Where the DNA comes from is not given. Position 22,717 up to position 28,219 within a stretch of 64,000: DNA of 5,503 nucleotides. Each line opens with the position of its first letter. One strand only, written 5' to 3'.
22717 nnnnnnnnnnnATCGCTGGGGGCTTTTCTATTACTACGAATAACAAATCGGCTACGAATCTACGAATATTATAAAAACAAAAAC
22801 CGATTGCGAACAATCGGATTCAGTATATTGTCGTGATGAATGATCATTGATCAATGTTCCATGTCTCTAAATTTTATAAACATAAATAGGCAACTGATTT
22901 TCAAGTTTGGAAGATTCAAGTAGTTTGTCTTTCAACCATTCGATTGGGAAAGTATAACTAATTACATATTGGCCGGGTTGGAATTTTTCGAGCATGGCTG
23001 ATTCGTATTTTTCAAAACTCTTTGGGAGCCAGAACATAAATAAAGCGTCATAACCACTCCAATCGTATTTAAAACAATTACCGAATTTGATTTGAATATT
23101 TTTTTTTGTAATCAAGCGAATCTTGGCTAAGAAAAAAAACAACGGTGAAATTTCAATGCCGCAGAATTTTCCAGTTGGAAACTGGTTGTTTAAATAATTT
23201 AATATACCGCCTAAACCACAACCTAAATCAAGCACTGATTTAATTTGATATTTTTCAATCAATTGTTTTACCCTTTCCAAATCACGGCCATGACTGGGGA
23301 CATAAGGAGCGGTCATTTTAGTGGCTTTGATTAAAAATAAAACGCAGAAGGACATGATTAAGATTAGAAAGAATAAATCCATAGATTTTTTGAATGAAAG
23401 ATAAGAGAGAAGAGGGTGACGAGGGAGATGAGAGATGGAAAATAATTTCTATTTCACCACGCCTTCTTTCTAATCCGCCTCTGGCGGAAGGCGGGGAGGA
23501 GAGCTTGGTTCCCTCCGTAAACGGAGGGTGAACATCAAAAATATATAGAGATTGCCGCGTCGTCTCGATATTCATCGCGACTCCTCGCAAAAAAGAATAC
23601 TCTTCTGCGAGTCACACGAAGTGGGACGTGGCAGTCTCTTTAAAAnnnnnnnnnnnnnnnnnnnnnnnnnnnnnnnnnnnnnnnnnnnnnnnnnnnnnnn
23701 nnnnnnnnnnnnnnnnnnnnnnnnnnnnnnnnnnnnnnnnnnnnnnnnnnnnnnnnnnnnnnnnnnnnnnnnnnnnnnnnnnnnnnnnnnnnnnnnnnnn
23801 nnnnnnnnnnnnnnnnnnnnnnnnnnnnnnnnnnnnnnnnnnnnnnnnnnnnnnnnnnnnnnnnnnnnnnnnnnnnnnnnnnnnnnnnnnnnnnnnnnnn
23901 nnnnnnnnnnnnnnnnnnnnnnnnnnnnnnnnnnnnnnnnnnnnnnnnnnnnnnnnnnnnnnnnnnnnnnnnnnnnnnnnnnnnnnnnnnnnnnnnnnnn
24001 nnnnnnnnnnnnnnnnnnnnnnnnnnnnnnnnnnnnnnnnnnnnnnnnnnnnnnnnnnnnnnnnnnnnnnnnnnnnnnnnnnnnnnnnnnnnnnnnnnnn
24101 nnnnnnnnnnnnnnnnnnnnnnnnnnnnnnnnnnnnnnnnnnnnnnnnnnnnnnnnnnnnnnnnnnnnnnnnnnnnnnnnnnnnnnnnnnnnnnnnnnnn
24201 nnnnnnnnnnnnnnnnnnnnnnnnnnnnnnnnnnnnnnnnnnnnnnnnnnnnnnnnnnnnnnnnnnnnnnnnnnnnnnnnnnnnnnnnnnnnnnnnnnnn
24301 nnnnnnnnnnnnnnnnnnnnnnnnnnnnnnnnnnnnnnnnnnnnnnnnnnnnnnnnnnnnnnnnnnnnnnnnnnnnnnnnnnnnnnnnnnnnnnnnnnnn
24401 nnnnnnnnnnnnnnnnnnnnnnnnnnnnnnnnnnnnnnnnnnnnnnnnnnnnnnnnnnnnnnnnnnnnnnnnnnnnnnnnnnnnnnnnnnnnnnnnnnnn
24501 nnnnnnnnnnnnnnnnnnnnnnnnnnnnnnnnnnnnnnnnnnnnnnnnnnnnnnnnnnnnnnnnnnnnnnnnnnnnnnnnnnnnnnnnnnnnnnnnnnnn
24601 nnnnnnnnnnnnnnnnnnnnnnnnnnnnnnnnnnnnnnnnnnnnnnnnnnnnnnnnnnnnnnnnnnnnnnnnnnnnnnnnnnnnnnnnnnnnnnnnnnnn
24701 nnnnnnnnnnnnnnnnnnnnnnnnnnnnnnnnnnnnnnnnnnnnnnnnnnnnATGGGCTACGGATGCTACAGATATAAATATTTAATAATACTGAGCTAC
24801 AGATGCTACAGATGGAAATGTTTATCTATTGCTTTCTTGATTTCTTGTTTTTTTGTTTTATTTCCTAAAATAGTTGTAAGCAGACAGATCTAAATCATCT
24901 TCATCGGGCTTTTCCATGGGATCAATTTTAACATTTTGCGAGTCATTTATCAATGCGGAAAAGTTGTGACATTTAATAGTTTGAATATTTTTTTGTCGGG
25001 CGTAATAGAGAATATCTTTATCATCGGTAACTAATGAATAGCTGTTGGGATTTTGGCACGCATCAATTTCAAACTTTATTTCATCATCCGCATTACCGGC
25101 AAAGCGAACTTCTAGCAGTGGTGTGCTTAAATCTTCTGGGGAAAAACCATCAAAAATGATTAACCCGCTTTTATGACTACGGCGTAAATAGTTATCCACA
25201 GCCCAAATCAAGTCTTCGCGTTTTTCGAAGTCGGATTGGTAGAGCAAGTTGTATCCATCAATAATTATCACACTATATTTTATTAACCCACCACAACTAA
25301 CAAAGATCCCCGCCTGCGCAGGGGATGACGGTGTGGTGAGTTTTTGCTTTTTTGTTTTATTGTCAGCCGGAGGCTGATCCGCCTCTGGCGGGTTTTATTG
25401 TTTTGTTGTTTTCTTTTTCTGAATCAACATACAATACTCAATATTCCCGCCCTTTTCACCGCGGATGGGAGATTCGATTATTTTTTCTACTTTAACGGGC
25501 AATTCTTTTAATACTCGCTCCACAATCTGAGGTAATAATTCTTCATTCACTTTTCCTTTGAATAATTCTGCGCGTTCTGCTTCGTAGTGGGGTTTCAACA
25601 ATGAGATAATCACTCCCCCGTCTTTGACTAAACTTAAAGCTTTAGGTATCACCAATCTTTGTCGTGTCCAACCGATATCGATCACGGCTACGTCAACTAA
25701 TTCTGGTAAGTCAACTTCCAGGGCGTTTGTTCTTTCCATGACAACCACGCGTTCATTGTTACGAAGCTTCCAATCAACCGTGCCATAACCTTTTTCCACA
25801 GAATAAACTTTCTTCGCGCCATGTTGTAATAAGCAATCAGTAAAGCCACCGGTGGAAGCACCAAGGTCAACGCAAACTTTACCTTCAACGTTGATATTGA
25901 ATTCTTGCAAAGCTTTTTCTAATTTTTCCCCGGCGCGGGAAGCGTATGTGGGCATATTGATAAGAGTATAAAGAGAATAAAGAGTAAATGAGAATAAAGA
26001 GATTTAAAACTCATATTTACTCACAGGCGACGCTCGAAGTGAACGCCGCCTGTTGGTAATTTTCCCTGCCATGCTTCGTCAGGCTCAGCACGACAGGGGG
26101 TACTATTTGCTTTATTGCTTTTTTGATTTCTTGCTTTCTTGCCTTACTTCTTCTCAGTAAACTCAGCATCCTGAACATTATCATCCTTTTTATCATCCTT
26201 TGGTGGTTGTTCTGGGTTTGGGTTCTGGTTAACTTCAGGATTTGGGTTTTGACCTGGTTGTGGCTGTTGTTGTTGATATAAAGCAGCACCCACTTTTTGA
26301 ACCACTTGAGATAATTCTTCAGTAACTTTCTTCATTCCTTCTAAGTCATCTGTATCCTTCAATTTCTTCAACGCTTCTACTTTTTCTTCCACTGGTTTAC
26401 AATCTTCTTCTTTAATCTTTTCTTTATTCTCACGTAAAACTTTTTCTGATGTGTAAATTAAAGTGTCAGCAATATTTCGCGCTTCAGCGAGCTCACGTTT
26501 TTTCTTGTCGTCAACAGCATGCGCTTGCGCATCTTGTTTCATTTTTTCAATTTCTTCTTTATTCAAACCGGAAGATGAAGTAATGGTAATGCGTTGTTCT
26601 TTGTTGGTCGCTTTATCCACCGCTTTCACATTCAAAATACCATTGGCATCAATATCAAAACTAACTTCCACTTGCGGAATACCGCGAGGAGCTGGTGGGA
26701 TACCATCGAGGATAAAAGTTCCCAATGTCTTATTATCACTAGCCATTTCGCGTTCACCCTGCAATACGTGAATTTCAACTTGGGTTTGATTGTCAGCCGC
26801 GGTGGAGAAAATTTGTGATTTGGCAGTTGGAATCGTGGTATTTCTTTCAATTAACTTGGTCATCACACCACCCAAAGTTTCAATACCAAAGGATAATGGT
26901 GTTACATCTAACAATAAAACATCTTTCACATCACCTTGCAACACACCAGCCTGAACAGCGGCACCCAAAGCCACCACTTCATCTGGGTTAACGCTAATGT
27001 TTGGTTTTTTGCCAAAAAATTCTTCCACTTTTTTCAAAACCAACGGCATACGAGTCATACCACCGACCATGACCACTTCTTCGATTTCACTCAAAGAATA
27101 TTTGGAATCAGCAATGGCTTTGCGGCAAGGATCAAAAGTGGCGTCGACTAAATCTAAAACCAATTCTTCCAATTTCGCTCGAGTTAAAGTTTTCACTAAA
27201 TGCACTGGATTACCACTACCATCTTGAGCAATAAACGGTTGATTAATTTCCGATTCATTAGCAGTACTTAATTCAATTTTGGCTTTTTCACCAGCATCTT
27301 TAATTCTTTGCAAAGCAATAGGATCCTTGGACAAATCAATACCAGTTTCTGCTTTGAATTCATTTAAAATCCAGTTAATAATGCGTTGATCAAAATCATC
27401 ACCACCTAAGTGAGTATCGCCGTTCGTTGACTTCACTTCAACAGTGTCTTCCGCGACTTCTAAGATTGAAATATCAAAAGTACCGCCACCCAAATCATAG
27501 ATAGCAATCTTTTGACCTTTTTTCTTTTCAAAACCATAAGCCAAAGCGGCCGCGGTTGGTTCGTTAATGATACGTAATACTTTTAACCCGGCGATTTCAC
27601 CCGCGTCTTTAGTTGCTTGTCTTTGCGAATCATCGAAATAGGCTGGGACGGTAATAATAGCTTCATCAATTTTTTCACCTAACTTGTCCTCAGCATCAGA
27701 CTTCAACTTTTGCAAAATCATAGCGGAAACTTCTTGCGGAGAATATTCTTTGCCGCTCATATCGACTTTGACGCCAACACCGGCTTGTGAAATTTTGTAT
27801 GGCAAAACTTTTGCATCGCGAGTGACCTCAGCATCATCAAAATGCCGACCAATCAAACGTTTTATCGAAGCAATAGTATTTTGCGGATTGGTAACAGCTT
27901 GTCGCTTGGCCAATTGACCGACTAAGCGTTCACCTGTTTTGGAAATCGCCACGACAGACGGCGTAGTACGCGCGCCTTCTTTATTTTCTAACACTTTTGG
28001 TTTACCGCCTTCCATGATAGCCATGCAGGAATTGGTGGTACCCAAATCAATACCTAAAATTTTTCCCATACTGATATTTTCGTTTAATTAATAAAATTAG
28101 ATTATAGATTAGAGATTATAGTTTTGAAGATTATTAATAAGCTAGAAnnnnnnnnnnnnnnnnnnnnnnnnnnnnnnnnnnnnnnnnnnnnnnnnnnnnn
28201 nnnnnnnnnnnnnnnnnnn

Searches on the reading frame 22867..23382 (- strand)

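Call 27: search_protein_families(library=pfam, proteins=[window:22867-23382:-], max_evalue=0.001)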
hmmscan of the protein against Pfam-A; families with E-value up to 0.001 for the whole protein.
window:22867-23382:- (171 aa): 3 families
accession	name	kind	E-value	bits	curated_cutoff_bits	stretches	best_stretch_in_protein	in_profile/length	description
PF08242.18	Methyltransf_12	-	3.9e-06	27.9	30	1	51-116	1-71/98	Methyltransferase domain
PF13649.12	Methyltransf_25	-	7.5e-06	27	27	1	50-117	1-71/97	Methyltransferase domain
PF13847.12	Methyltransf_31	-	0.0001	22.4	27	1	49-107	6-67/145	Methyltransferase domain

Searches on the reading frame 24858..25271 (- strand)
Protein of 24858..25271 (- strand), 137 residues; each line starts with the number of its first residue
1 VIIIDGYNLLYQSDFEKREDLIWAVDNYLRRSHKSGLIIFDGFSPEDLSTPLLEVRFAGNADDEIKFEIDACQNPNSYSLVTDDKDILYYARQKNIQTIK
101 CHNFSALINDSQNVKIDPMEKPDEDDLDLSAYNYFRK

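Call 27: search_protein_families(library=pfam, proteins=[window:24858-25271:-], max_evalue=0.001)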
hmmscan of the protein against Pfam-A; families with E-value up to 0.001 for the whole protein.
window:24858-25271:- (137 aa): 1 family
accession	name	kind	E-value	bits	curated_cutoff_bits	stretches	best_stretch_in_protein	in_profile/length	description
PF05991.17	NYN_YacP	-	0.00012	22.6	24.6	1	2-117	1-136/166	YacP-like NYN domain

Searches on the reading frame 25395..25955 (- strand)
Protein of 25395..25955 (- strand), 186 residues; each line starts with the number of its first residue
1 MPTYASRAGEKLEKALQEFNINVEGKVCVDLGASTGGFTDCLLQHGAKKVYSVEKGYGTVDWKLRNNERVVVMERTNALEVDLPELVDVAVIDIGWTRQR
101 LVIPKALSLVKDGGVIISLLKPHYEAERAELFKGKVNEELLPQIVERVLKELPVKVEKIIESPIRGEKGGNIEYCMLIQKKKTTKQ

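Call 28: search_protein_families(library=pfam, proteins=[window:25395-25955:-], max_evalue=0.001)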
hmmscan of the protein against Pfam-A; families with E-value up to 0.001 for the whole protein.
window:25395-25955:- (186 aa): 2 families
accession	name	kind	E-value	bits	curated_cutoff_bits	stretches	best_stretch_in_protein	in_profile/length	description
PF01728.25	FtsJ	-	9.3e-28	97.8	24.1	1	4-174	1-175/181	FtsJ-like methyltransferase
PF02475.24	TRM5-TYW2_MTfase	-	0.00085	19.7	28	0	23-116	35-133/164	TRM5/TYW2 methyltransferase domain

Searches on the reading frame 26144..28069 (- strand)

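Call 27: search_protein_families(library=pfam, proteins=[window:26144-28069:-], max_evalue=0.001)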
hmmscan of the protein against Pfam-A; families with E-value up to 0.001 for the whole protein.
window:26144-28069:- (641 aa): 2 families
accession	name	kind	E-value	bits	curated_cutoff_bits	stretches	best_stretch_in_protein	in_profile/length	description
PF00012.26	HSP70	-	3.8e-255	848.2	20.6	1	4-599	1-599/599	Hsp70 protein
PF06723.19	MreB_Mbl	-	4.2e-18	65.7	27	1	115-371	74-316/327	MreB/Mbl protein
